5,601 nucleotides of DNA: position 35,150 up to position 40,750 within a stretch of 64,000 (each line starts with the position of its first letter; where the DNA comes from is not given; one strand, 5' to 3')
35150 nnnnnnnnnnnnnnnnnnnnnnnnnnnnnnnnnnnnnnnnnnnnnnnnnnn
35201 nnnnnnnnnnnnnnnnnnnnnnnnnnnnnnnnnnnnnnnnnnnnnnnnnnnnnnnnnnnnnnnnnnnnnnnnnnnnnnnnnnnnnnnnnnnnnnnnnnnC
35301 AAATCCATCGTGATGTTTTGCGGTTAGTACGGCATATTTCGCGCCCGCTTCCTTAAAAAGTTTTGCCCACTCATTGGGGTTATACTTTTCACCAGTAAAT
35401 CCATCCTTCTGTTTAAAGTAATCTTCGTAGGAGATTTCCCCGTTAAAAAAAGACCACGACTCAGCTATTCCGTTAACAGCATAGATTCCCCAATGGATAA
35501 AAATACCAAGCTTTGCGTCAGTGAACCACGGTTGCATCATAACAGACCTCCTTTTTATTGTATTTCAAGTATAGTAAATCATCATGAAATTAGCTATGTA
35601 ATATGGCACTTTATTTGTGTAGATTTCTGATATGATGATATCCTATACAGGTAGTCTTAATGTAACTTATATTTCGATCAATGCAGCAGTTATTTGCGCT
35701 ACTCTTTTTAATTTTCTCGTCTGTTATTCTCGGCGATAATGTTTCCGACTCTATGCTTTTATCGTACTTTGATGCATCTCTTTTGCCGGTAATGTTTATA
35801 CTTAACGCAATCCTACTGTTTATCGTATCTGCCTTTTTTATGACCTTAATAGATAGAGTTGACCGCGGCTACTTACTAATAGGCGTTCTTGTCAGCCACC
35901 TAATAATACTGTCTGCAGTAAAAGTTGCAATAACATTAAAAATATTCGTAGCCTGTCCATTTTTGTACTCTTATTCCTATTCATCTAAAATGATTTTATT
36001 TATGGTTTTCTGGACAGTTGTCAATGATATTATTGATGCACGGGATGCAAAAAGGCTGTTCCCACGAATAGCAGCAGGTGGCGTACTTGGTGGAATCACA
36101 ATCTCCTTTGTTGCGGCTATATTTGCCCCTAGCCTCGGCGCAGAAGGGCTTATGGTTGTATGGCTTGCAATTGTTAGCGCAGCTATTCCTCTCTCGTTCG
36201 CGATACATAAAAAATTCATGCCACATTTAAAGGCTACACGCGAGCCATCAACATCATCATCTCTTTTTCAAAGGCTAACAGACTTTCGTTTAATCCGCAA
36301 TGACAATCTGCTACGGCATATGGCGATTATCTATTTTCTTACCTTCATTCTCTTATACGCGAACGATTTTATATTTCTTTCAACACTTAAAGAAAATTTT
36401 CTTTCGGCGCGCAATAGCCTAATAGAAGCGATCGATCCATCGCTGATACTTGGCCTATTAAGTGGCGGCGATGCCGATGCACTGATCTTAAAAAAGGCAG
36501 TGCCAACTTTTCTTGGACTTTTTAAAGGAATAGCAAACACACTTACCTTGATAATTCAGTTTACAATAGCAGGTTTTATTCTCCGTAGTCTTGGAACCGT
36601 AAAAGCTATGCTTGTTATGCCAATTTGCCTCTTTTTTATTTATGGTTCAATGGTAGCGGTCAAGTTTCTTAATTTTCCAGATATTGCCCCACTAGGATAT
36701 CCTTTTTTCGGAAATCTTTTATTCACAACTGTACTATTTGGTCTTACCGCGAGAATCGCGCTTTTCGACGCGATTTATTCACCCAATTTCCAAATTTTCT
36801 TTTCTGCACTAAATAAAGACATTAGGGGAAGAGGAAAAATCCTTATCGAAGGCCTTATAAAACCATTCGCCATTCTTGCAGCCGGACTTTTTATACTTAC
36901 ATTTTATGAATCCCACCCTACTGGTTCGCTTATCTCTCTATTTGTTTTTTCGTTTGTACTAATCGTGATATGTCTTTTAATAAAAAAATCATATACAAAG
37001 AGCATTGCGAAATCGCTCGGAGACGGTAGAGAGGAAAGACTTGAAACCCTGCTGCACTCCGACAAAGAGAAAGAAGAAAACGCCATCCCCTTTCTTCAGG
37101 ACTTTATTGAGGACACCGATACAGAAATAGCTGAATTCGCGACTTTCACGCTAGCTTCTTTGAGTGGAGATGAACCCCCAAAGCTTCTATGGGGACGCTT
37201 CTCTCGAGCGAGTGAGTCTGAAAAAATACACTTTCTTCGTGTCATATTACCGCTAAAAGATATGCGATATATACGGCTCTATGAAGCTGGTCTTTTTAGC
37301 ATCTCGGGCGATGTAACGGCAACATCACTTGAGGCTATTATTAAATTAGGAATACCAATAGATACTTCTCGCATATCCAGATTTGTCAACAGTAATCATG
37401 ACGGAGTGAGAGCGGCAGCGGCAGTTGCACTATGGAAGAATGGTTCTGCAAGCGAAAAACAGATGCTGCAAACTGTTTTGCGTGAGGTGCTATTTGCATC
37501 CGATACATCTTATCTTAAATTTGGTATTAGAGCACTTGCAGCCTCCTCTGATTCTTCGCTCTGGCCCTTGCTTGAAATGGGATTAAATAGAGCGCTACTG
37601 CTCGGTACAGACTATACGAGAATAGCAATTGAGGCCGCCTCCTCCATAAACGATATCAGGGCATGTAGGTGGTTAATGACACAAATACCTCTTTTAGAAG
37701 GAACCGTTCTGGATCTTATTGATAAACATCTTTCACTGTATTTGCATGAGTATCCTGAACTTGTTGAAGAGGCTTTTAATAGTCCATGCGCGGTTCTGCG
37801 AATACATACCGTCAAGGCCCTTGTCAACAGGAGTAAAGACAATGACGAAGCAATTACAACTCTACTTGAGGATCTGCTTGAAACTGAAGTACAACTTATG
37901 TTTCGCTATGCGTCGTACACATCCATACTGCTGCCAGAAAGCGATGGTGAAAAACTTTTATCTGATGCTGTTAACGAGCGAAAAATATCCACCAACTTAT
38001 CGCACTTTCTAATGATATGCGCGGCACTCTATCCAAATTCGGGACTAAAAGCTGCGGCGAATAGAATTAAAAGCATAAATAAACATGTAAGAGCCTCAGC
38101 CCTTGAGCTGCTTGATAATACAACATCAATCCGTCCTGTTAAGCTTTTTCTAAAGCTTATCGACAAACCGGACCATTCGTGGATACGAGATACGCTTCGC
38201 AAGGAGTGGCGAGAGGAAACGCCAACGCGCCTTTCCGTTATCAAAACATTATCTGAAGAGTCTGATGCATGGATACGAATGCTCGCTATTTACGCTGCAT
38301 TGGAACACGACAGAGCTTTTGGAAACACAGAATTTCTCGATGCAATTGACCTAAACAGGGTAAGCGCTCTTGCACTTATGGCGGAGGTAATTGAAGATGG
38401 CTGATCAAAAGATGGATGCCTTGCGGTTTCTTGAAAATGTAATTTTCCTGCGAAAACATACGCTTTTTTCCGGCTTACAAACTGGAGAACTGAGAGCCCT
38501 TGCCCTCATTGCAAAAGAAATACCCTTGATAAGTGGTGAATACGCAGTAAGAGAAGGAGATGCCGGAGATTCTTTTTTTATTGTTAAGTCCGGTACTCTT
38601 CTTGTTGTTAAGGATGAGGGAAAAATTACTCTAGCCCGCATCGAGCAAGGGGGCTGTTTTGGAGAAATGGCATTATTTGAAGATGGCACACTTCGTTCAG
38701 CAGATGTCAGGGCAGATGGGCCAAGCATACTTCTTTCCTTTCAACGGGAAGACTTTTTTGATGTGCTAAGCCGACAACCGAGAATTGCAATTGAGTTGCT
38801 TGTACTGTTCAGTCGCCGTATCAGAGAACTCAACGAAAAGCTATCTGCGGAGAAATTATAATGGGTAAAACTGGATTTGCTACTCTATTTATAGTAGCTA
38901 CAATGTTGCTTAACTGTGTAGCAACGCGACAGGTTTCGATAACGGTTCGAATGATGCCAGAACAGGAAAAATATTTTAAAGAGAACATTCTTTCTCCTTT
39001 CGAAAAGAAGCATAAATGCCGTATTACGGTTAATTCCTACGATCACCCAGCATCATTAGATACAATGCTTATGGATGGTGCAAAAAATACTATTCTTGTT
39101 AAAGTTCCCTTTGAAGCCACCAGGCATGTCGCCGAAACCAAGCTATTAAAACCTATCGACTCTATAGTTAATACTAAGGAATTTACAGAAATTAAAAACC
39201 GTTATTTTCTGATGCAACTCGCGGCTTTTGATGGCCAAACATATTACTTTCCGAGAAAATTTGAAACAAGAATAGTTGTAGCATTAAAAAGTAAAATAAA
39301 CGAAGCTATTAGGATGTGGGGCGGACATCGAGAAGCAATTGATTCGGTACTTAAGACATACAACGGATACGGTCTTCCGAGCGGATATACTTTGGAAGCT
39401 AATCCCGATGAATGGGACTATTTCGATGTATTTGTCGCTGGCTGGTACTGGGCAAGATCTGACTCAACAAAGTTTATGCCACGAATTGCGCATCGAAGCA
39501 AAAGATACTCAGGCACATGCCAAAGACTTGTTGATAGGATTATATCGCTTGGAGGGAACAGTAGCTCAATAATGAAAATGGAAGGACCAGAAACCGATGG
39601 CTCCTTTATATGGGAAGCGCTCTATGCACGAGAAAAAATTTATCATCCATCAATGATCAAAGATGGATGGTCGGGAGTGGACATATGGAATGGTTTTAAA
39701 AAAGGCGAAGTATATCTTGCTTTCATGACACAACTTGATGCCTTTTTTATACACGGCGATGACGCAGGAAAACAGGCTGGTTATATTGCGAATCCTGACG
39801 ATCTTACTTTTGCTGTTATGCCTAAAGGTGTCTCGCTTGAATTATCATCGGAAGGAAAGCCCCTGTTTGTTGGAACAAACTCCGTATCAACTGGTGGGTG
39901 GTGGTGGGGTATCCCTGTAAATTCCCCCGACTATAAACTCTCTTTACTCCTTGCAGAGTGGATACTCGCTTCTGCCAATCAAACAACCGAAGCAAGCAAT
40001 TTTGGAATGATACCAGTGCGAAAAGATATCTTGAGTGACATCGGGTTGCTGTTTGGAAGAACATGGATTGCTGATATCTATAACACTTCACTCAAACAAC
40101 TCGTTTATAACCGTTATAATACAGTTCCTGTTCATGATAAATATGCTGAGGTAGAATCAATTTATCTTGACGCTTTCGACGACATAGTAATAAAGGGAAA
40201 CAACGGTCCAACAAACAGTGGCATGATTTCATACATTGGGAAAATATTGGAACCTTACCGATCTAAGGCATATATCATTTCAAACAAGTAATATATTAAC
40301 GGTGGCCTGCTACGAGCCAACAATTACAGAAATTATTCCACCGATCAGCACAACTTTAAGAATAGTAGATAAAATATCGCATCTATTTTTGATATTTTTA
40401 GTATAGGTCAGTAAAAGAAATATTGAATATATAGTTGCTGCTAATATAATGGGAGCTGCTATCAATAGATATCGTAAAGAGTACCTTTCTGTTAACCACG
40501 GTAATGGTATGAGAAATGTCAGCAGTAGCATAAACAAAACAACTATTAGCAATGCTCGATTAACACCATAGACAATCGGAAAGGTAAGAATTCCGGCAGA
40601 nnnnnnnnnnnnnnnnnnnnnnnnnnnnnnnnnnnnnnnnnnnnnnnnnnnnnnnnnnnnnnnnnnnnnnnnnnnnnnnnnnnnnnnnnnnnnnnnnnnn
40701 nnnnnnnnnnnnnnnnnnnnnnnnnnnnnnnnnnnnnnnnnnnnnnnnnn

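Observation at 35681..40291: Translationally coupled three-gene module: NTT/TLC-like transporter-HEAT fusion, mini cNMP-binding protein and orphan periplasmic solute-binding lipoprotein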

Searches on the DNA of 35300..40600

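Call 75: search_rna_families(source=window, start=35300, end=40600, threshold=evalue, max_evalue=1)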
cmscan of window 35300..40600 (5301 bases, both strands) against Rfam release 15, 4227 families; matches with E-value up to 1: 1.
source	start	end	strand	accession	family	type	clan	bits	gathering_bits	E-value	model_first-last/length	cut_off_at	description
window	35562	35653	-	RF00682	mir-144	Gene; miRNA;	-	24.2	60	0.033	1-78/78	no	mir-144 microRNA precursor family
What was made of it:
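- Tried and rejected: The only hit was a spurious miRNA match at E 0.03 (call 75).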
